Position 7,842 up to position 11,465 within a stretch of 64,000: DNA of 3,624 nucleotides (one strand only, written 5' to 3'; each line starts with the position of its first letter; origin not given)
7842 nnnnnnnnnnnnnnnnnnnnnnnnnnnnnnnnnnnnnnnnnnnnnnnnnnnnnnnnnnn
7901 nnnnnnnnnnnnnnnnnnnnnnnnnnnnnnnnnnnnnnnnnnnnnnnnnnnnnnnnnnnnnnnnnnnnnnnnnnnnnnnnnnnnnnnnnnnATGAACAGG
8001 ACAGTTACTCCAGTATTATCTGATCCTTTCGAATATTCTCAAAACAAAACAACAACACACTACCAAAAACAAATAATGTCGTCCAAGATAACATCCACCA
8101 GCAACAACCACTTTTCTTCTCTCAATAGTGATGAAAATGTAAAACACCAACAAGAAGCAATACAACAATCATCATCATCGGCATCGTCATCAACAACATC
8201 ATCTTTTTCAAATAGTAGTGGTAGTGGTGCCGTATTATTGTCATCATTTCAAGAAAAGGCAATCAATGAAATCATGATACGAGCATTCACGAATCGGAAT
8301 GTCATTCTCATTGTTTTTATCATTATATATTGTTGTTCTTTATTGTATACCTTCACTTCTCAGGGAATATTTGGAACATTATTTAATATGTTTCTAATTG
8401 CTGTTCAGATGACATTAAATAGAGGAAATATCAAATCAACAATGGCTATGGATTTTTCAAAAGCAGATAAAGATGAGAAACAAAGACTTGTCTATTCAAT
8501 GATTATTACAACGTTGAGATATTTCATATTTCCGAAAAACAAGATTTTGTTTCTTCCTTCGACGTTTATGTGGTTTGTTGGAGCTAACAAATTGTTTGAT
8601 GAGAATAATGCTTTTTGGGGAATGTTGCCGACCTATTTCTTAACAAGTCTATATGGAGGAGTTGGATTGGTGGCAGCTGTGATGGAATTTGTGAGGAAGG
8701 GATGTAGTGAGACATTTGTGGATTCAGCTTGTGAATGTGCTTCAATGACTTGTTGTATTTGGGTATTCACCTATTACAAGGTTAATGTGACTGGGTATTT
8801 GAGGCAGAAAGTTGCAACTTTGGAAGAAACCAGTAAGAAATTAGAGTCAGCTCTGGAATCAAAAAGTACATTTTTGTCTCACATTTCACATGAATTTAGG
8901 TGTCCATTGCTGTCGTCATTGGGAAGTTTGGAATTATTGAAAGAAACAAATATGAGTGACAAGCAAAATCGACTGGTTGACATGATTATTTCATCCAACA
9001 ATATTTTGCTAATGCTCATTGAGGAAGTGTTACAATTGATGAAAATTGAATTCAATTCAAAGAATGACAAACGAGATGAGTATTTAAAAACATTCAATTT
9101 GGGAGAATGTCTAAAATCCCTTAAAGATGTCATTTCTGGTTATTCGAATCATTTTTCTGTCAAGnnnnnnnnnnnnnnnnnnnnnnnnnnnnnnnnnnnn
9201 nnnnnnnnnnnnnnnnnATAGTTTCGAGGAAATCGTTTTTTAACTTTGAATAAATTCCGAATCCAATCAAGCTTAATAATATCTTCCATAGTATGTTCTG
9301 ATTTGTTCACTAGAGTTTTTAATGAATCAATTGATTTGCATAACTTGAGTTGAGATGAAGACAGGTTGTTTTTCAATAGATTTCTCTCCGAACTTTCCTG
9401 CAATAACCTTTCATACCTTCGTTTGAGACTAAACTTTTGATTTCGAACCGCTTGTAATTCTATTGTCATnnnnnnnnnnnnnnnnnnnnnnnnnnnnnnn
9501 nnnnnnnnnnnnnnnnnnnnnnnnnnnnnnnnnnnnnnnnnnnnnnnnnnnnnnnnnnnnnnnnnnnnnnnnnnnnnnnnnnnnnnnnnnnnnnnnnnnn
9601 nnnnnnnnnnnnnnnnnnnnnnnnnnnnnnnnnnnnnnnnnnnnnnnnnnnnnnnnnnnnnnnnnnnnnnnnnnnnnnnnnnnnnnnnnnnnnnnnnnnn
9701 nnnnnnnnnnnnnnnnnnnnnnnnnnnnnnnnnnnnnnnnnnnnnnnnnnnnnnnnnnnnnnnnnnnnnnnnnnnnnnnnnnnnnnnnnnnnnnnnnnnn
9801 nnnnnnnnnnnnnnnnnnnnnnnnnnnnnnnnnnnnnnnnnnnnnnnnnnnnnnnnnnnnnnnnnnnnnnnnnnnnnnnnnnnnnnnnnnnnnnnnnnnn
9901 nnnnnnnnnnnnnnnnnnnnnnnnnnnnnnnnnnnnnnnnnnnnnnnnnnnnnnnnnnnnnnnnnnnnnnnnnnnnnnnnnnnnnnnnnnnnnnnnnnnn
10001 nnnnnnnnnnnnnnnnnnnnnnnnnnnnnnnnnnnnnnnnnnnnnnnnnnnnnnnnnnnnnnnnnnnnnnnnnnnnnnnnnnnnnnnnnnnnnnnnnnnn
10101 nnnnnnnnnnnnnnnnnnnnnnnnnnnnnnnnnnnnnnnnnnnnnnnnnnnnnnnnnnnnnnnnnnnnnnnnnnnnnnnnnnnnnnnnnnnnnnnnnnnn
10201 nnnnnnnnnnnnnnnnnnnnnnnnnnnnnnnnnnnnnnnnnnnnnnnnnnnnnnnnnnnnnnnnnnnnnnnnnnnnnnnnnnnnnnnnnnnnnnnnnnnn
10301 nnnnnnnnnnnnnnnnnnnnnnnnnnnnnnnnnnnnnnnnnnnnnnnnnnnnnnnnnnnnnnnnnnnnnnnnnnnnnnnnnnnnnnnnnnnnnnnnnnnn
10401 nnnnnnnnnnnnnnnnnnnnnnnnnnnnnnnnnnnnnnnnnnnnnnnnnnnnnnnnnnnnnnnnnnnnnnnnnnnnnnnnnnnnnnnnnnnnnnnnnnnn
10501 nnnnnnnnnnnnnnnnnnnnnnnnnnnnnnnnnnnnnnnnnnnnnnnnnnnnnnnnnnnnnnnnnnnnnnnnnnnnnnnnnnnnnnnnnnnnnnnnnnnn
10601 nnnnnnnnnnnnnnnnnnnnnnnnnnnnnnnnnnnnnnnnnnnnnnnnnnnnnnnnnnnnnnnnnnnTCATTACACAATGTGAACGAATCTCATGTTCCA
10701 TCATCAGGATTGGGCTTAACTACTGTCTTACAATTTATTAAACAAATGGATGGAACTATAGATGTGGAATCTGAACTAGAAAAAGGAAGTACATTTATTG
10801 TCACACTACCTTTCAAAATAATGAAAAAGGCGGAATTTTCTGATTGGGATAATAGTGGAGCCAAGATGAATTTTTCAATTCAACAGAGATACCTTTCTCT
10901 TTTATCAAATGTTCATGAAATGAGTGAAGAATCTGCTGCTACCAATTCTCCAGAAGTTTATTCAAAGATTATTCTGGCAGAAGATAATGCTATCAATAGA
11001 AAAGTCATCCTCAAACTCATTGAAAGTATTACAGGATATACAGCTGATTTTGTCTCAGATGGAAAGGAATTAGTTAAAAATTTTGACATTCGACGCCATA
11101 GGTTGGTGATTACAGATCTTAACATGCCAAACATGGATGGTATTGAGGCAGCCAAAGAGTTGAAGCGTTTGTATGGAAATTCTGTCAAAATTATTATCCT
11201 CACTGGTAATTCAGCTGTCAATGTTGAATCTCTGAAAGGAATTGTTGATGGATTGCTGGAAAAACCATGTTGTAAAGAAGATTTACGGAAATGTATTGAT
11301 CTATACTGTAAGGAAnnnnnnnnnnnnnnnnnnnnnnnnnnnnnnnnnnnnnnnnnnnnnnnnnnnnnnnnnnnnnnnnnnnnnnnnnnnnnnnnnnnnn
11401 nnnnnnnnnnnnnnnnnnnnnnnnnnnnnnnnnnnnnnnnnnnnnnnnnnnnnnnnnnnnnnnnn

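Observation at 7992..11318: Hybrid histidine kinase interrupted by a gap-bounded 1.4-kb block encoding genes on the opposite strand: nested gene or scaffolding misjoin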

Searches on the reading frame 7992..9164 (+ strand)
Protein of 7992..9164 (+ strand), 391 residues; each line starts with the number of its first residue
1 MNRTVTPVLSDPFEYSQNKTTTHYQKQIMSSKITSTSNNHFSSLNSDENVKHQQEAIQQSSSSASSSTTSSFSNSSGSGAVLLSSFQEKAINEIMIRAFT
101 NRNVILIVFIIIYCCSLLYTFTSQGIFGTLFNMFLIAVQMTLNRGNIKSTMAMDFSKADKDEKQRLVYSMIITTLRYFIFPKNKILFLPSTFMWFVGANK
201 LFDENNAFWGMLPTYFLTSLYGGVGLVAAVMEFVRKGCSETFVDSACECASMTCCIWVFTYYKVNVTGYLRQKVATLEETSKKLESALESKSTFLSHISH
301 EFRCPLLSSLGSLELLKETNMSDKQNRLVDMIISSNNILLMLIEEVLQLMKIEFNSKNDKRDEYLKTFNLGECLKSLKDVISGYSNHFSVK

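Call 5: search_protein_families(library=pfam, proteins=[window:7992-9164:+], max_evalue=0.01)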
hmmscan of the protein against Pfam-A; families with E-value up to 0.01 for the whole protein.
window:7992-9164:+ (391 aa): 1 family
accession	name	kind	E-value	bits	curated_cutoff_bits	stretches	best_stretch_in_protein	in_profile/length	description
PF00512.31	HisKA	-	3.7e-12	46.5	26.9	1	290-353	1-64/66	His Kinase A (phospho-acceptor) domain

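Call 57: find_related_loci(query=A3, collection=metagenome_contigs, flank=6000)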
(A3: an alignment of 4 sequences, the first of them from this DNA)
Query A3 (391 aa) in metagenome_contigs; peptide patterns used: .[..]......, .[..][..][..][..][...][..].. (x = any residue, [..] = any of these).
600 stretches matched a pattern, but none encodes a relative of the query by tblastn (E <= 1e-3).

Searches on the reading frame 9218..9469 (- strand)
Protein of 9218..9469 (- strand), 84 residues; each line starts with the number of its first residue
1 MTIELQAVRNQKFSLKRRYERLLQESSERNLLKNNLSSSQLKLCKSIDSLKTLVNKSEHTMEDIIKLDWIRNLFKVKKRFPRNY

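Call 5: search_protein_families(library=pfam, proteins=[window:9218-9469:-], max_evalue=0.01)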
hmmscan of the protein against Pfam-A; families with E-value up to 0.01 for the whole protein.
window:9218-9469:- (84 aa): 1 family
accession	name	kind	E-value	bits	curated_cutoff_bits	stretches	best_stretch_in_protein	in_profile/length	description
PF04048.20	Sec8_N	-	0.0088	16.4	26.8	0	22-79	80-138/142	Exocyst complex component Sec8 N-terminal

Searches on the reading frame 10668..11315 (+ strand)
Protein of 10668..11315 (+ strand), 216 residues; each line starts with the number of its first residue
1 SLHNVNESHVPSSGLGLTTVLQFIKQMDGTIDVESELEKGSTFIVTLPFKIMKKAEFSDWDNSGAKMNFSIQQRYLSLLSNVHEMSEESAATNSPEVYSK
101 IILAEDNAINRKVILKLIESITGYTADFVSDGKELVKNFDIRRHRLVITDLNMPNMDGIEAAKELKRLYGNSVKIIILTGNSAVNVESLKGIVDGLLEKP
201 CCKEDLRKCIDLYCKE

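Call 5: search_protein_families(library=pfam, proteins=[window:10668-11315:+], max_evalue=0.01)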
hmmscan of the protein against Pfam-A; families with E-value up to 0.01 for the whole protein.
window:10668-11315:+ (216 aa): 2 families
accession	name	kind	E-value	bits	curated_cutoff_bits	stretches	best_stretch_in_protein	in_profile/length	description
PF00072.30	Response_reg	-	2.4e-19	69.9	30.2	1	101-210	1-110/111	Response regulator receiver domain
PF02518.31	HATPase_c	-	1.3e-06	29.2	26.4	1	11-50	71-110/111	Histidine kinase-, DNA gyrase B-, and HSP90-like ATPase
